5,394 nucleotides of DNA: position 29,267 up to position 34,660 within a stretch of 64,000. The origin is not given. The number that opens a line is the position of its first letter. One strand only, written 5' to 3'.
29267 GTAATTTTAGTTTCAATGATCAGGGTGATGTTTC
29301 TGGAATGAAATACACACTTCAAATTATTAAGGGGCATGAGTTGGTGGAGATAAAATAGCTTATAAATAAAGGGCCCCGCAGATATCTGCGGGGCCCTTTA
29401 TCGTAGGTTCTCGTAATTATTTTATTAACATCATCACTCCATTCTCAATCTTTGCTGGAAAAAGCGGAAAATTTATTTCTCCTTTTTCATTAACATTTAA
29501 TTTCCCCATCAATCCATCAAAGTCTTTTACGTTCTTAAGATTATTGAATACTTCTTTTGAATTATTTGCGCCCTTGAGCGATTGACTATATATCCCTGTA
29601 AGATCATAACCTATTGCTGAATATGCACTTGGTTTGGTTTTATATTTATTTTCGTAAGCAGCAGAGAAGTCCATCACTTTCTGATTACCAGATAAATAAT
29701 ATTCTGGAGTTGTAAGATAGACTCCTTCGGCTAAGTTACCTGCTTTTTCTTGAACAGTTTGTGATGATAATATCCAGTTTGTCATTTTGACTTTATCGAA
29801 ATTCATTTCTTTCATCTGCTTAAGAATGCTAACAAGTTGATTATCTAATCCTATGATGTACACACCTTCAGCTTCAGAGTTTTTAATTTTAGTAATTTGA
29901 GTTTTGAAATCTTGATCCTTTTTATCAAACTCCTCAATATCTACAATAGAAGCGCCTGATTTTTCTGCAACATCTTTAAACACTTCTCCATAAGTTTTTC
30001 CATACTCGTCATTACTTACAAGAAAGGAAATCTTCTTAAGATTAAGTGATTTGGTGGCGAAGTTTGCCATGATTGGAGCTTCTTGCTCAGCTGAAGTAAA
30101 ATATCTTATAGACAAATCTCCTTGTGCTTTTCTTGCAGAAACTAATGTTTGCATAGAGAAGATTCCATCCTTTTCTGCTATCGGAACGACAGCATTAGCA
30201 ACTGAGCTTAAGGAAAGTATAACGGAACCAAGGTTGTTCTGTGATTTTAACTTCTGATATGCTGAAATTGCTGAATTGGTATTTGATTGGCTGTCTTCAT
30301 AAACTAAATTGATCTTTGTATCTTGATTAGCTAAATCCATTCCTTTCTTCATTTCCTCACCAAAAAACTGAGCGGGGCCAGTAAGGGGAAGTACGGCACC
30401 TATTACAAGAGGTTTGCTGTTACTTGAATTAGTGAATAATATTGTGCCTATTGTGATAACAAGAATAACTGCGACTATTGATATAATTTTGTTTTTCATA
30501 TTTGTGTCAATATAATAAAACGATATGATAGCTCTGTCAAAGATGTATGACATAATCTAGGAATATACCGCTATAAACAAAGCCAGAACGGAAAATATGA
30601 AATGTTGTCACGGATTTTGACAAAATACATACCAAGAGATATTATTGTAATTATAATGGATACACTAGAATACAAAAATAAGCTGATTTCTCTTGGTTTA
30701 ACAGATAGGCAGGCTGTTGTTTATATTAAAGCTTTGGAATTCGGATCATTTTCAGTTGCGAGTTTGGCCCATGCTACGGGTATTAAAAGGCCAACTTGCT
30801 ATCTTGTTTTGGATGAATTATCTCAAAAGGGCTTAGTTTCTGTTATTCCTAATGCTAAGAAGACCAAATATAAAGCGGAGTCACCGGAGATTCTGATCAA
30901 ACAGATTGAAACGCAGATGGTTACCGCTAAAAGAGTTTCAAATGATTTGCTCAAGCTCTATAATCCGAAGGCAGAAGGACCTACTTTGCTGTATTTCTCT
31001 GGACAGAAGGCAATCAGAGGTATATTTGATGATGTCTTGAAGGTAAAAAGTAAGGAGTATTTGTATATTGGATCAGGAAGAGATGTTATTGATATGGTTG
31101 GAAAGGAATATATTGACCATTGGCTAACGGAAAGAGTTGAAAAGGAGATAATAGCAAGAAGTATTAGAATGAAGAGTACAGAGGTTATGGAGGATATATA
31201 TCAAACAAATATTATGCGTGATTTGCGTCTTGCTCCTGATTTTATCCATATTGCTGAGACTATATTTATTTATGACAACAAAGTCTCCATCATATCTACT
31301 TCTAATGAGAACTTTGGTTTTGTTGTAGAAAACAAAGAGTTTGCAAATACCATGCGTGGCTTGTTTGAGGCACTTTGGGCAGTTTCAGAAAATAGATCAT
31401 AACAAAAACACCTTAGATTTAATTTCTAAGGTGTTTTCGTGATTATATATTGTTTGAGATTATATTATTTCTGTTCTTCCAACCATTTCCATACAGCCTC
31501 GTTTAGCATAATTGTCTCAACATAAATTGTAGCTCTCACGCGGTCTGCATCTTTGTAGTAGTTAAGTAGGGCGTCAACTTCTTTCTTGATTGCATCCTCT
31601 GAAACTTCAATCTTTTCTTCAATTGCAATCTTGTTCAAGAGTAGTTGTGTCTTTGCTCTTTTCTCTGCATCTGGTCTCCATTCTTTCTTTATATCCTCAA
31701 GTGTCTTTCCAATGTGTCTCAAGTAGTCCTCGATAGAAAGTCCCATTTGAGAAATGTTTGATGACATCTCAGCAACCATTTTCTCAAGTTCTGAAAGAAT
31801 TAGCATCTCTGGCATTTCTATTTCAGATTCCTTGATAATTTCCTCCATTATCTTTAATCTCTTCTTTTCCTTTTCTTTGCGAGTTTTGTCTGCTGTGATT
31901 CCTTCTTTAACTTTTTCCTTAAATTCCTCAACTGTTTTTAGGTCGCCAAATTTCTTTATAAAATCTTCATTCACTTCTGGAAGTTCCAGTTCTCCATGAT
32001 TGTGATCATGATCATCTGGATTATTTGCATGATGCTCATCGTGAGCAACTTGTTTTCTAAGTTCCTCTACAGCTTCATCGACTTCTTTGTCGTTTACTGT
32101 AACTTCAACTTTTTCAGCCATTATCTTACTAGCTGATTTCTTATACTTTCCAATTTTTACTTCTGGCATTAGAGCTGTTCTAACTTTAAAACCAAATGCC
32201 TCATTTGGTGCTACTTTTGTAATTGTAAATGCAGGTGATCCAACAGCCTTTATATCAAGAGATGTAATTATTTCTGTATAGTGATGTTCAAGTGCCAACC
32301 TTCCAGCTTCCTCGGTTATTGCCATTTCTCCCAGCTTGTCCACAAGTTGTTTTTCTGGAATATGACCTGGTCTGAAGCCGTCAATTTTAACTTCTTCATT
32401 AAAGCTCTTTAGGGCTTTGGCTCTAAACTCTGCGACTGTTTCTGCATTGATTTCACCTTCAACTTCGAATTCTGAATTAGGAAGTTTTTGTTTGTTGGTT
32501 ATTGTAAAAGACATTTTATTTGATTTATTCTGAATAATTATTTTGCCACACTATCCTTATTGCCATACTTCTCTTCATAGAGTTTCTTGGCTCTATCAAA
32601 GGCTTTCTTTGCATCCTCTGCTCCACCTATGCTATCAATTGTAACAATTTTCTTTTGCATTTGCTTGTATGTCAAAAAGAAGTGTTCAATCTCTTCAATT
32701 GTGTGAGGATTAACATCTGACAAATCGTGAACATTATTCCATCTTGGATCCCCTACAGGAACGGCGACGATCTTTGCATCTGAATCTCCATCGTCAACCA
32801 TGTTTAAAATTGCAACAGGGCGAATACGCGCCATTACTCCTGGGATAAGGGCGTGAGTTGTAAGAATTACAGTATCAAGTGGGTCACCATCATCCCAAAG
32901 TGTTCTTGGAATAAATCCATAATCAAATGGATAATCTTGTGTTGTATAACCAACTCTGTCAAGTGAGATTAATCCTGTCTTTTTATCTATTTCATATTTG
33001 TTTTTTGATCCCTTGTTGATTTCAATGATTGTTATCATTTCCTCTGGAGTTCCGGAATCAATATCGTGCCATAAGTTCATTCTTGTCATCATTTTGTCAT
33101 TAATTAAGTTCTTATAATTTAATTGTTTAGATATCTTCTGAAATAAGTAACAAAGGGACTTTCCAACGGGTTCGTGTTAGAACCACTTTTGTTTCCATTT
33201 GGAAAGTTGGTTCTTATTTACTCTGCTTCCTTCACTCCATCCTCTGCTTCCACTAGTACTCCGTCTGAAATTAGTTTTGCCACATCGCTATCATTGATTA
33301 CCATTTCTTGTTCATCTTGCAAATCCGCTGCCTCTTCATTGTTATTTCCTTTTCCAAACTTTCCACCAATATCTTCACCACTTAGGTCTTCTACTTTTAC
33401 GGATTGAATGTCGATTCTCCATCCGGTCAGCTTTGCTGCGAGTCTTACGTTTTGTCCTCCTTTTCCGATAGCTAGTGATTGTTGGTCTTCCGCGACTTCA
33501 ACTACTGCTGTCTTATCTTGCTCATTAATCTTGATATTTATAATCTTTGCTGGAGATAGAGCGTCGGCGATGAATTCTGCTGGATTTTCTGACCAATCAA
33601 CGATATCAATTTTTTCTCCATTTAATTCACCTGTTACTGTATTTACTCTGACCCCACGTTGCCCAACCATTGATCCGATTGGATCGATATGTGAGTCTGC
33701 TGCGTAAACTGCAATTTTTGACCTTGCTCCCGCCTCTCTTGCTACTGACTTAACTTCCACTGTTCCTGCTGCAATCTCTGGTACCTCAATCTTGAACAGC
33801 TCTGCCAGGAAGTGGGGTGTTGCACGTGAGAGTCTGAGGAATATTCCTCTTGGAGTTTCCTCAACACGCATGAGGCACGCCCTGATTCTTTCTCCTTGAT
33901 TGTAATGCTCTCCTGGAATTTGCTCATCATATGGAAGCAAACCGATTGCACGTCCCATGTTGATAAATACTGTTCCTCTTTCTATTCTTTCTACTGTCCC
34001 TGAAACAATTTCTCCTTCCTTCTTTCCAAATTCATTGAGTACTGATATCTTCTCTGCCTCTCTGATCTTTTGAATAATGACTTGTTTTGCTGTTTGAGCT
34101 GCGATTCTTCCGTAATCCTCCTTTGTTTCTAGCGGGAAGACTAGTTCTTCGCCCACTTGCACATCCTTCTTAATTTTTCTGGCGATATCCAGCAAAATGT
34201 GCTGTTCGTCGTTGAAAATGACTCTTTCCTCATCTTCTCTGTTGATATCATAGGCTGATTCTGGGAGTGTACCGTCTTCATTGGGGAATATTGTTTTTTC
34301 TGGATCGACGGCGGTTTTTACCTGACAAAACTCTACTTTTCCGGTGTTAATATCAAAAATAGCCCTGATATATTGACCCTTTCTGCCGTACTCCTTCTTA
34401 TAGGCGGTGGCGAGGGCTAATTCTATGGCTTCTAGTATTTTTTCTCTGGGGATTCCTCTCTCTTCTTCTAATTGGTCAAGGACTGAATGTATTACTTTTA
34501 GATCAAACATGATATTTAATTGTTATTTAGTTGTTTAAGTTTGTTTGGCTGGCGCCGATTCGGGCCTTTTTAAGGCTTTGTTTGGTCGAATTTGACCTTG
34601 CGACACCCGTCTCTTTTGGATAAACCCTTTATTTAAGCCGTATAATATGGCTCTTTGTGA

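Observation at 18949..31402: Six back-to-back TrmB-like regulator / orphan LivJ-like solute-binding-protein gene pairs, part of an eight-pair paralogous family with no transporter components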

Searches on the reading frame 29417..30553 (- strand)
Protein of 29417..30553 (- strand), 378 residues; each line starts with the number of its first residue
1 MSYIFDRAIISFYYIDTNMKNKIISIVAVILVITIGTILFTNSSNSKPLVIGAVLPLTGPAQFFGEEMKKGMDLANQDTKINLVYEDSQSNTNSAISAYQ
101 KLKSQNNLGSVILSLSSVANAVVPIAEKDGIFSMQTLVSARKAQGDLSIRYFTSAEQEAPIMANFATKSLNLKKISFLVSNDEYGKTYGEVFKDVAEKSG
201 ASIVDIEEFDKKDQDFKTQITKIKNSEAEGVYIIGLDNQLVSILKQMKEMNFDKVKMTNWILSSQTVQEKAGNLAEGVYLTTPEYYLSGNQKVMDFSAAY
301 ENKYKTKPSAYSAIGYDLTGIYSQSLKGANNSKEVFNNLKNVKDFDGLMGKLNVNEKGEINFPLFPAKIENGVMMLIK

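Call 8: search_protein_families(library=pfam, proteins=[window:29417-30553:-], max_evalue=0.01)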
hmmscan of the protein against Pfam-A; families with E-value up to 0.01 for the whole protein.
window:29417-30553:- (378 aa): 4 families
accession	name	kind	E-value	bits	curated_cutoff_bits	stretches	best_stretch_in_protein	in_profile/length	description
PF13458.12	Peripla_BP_6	-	4.9e-49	168.3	31.7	1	49-370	2-339/343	Periplasmic binding protein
PF01094.35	ANF_receptor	-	6e-13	49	25.4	1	77-360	21-340/353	Receptor family ligand binding region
PF13433.12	Peripla_BP_5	-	1.4e-05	24.8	27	1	79-355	40-321/363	Periplasmic binding protein domain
PF03896.21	TRAP_alpha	-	0.0019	17.9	24.7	1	195-295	4-106/180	Translocon-associated protein (TRAP), alpha subunit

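Call 9: search_protein_families(library=ncbifam, proteins=[window:29417-30553:-], max_evalue=0.01)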
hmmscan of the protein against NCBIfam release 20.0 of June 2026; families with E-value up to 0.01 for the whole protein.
window:29417-30553:- (378 aa): 2 families
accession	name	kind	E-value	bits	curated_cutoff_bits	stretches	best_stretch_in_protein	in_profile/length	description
NF011933.0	PRK15404.1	subfamily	3.4e-22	79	477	1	33-361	11-351/370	high-affinity branched-chain amino acid ABC transporter substrate-binding protein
TIGR03407.1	urea_ABC_UrtA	exception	7e-06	25.2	492.75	1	78-313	39-279/361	urea ABC transporter substrate-binding protein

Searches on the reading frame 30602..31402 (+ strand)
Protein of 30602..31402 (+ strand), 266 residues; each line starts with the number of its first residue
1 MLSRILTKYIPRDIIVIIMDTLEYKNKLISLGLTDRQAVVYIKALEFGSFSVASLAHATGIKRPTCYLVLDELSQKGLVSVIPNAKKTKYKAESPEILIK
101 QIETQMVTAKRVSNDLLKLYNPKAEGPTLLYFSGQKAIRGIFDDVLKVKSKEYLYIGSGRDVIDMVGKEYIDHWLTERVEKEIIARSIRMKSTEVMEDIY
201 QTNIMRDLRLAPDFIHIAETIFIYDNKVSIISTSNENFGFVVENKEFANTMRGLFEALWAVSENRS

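Call 4: search_protein_families(library=pfam, proteins=[window:30602-31402:+], max_evalue=0.01)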
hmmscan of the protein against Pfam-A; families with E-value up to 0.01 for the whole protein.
window:30602-31402:+ (266 aa): 2 families
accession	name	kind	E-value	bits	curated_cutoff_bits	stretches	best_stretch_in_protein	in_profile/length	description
PF01978.25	TrmB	-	6.3e-12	45.6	25.6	1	30-96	3-68/68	Sugar-specific transcriptional regulator TrmB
PF13730.12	HTH_36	-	0.0092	16.2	25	0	35-79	5-55/55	Helix-turn-helix domain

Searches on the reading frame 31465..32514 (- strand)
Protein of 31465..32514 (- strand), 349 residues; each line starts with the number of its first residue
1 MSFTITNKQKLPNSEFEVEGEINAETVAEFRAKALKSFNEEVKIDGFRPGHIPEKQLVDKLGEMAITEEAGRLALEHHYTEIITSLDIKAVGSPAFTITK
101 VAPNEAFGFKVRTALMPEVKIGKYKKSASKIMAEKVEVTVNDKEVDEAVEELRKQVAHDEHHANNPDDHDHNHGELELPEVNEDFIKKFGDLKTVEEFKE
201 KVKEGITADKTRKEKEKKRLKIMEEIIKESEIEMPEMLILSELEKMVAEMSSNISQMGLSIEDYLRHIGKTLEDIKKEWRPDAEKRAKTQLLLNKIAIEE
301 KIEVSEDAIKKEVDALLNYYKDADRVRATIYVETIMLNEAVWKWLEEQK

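Call 11: search_protein_families(library=pfam, proteins=[window:31465-32514:-], max_evalue=0.001)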
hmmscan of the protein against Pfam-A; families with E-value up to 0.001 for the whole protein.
window:31465-32514:- (349 aa): 2 families
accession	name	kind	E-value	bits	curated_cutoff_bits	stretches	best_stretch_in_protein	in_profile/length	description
PF05698.19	Trigger_C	-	4.1e-27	95.6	22.7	1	194-341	1-156/162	Bacterial trigger factor protein (TF) C-terminus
PF05697.18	Trigger_N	-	2e-26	93.4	22.2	1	7-152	4-144/144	Bacterial trigger factor protein (TF)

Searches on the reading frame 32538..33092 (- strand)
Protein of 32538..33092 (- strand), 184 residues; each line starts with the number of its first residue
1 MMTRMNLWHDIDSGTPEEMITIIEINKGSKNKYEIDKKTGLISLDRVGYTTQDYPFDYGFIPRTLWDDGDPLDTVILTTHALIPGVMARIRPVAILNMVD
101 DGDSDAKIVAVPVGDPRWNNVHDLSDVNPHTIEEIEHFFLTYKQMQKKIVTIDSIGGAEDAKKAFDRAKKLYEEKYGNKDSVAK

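Call 12: search_protein_families(library=pfam, proteins=[window:32538-33092:-], max_evalue=0.001)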
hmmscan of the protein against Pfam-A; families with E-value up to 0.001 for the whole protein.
window:32538-33092:- (184 aa): 1 family
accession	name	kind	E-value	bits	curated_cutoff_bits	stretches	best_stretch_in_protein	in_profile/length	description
PF00719.24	Pyrophosphatase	-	3.1e-52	176.9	23.5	1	22-172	2-152/153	Inorganic pyrophosphatase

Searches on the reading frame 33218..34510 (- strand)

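Call 12: search_protein_families(library=pfam, proteins=[window:33218-34510:-], max_evalue=0.001)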
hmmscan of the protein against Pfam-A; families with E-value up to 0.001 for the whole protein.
window:33218-34510:- (430 aa): 4 families
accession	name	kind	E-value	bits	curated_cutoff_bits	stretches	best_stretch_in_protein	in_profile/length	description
PF08529.16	NusA_N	-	2.5e-30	105.6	23.8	1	9-154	4-118/119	NusA N-terminal domain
PF13184.12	KH_5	-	4.2e-27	94.5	27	1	260-328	1-69/69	NusA-like KH domain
PF00575.29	S1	-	8.1e-07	29.8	22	1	164-226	3-72/74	S1 RNA binding domain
PF23095.1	KH_NusA_C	-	7.2e-06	26.4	34.2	1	335-371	1-37/59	Transcription termination/antitermination protein NusA, KH domain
